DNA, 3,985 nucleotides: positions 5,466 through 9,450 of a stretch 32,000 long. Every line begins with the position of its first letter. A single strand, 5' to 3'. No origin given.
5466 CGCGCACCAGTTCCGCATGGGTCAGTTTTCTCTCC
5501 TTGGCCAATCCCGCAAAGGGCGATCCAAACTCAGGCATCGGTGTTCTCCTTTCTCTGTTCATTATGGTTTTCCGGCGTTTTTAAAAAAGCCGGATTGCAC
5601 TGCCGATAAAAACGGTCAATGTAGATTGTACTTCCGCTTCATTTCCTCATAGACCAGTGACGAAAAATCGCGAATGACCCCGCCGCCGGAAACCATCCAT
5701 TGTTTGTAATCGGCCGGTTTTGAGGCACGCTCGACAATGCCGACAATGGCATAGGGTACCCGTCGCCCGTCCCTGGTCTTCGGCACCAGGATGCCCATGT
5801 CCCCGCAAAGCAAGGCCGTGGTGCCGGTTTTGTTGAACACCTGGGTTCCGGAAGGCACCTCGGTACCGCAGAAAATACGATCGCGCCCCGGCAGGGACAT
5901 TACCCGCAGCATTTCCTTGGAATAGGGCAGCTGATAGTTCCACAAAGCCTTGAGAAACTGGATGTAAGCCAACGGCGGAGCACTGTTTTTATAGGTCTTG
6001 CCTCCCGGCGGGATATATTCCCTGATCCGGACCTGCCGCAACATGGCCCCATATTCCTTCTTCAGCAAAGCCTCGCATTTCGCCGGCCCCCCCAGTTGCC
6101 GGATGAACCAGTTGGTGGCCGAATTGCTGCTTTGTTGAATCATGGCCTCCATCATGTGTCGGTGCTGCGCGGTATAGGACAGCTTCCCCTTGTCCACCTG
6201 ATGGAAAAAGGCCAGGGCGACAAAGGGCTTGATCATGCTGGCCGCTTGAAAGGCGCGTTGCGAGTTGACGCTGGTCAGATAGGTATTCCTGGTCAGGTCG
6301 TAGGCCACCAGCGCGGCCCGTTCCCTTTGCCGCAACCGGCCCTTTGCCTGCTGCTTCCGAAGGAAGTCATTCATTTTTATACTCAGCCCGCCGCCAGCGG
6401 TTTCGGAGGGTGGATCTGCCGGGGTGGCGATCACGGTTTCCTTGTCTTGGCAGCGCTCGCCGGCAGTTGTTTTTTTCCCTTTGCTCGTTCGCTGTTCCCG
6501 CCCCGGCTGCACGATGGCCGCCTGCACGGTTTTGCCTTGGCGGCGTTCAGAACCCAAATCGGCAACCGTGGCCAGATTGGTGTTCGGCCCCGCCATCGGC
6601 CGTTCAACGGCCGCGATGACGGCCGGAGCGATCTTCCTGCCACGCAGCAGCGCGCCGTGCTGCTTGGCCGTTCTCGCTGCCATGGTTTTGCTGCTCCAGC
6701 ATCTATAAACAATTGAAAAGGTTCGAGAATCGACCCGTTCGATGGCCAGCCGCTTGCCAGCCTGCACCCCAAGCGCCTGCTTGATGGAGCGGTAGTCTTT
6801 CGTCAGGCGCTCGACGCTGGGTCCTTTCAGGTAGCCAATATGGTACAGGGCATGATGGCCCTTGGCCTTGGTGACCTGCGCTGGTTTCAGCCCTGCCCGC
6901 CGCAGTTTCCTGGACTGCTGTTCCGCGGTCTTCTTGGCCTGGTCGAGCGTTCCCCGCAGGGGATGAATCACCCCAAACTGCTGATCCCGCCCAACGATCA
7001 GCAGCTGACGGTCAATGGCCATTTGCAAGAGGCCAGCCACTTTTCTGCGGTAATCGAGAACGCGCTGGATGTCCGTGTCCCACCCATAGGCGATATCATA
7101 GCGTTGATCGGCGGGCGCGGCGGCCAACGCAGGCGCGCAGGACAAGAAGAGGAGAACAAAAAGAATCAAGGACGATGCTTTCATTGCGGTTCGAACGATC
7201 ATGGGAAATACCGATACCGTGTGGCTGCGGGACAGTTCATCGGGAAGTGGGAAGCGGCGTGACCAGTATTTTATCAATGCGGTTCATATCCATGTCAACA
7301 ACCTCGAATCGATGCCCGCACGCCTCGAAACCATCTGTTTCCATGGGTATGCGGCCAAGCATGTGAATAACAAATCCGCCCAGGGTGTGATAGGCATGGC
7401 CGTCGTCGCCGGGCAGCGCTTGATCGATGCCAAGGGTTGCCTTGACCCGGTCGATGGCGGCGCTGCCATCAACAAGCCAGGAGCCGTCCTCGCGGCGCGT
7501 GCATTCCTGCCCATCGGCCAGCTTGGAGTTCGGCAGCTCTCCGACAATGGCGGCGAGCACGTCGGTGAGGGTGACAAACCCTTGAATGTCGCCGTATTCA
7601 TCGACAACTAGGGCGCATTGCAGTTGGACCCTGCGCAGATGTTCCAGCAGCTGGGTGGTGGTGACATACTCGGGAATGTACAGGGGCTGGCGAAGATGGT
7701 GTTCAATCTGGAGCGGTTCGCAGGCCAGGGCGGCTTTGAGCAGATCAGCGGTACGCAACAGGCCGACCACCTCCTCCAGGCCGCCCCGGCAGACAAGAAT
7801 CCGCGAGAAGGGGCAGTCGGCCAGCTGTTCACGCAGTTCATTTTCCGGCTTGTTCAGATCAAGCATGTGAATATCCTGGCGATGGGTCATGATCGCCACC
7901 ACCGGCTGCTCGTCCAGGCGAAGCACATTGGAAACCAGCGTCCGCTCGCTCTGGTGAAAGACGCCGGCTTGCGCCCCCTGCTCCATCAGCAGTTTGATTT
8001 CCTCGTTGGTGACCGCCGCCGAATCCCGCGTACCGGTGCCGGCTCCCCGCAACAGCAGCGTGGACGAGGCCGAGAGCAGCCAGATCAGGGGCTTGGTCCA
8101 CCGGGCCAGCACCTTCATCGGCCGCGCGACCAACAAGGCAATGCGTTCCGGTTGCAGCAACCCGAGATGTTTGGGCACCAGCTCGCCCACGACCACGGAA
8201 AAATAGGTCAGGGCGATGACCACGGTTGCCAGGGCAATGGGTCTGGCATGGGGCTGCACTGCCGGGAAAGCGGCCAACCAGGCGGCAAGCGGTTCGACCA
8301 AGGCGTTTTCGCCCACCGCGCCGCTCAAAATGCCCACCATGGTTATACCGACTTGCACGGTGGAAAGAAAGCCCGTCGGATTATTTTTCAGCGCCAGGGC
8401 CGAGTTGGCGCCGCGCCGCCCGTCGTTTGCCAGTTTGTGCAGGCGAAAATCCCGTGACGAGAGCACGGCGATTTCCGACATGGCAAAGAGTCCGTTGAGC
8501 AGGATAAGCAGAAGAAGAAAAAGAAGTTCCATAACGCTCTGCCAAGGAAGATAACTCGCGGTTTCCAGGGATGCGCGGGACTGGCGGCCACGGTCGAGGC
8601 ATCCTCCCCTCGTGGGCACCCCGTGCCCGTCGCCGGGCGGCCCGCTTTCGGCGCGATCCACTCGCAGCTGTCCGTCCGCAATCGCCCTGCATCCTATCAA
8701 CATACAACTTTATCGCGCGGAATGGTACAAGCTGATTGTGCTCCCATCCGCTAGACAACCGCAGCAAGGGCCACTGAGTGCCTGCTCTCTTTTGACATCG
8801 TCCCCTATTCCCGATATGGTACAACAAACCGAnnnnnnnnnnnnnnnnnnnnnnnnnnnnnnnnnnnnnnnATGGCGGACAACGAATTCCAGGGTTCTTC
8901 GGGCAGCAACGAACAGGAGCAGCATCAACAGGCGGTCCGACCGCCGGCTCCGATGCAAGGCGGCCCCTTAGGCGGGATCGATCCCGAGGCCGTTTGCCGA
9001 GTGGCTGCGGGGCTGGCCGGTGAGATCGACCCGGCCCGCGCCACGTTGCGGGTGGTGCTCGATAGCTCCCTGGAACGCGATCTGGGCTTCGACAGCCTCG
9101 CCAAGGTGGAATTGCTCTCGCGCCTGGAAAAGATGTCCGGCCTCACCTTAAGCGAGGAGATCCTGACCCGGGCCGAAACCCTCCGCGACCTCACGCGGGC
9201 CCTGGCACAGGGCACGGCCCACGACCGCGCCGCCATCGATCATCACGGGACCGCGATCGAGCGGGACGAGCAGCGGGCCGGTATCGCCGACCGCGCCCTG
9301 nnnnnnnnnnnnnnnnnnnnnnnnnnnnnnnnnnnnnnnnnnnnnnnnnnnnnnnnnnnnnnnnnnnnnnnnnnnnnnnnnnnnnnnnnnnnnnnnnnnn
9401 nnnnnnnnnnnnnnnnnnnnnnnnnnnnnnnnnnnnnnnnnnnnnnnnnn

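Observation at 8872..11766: Self-contained ACP-FAAL-TM-LPLAT fusion: a permuted, carrier-containing analogue of Aas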

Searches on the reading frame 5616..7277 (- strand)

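Call 6: search_protein_families(library=pfam, proteins=[window:5616-7277:-], max_evalue=0.001)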
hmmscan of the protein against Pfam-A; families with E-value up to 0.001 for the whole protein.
window:5616-7277:- (553 aa): 1 family
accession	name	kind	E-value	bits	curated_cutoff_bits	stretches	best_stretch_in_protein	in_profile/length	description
PF13354.11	Beta-lactamase2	-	1.3e-20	74.2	22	2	373-510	76-211/214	Beta-lactamase enzyme family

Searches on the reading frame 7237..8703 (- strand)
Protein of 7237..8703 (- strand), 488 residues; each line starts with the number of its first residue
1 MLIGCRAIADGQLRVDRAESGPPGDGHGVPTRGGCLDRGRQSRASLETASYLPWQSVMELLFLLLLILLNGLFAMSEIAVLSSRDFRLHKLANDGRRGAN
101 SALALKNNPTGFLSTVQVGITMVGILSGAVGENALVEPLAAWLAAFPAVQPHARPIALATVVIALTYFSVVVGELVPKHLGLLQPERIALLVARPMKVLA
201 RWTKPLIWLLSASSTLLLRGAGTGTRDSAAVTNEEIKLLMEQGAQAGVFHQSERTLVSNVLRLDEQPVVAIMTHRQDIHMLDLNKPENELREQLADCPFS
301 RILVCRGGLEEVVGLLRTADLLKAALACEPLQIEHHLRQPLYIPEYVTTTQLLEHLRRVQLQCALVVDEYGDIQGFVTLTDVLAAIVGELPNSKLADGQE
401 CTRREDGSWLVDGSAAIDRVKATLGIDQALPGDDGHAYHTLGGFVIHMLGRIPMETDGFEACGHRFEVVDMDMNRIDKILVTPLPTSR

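Call 6: search_protein_families(library=pfam, proteins=[window:7237-8703:-], max_evalue=0.001)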
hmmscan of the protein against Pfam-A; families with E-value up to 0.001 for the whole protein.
window:7237-8703:- (488 aa): 3 families
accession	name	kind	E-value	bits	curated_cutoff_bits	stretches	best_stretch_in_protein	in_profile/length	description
PF01595.25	CNNM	-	7.2e-49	166.3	28.4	1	62-253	2-181/181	Cyclin M transmembrane N-terminal domain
PF03471.22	CorC_HlyC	-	1.2e-20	73.7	27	1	403-484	2-80/81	Transporter associated domain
PF00571.33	CBS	-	1.8e-08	35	24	1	338-387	7-56/57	CBS domain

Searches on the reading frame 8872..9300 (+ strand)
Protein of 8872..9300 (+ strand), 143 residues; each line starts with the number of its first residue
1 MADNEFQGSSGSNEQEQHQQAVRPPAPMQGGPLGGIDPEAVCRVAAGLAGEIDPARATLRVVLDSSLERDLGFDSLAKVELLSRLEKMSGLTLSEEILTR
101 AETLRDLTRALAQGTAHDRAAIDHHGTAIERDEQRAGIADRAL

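Call 23: search_protein_families(library=ncbifam, proteins=[window:8872-9300:+], max_evalue=0.1)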
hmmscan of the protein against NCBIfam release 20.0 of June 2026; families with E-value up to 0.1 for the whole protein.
window:8872-9300:+ (143 aa): 12 families
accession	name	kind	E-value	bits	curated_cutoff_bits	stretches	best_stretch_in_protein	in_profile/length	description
NF002148.0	PRK00982.1-2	subfamily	7e-06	25.8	71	1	60-110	23-73/79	acyl carrier protein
TIGR00517.1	acyl_carrier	equivalog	0.00016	21.5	70.45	1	60-104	22-66/77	acyl carrier protein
NF045894.1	PKS_plus_SDR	equivalog_domain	0.00028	18.6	1740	1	69-113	1467-1511/1515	type I polyketide synthase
NF004533.0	PRK05883.1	equivalog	0.00071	19.4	72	1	60-113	42-95/100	acyl carrier protein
NF004716.0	PRK06060.1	equivalog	0.00091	17.5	1228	1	39-109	548-613/705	p-hydroxybenzoic acid--AMP ligase FadD22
NF002151.0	PRK00982.1-5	equivalog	0.0019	18.3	92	1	60-107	22-69/78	acyl carrier protein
NF003757.0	PRK05350.1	equivalog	0.0021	18.2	65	1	60-113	25-78/83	acyl carrier protein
NF058660.1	cispen_ACP_AmcB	equivalog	0.0023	18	80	1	61-101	23-63/80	cispentacin biosynthesis acyl carrier protein AmcB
NF002150.0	PRK00982.1-4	subfamily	0.0052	17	66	1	60-107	24-71/80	acyl carrier protein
NF040636.1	AcpM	exception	0.015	15.3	146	1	60-111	24-75/93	meromycolate extension acyl carrier protein AcpM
NF009104.0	PRK12449.1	equivalog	0.017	15.1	70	1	57-110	21-74/80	acyl carrier protein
NF002149.0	PRK00982.1-3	equivalog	0.022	14.7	106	1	61-96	23-58/78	acyl carrier protein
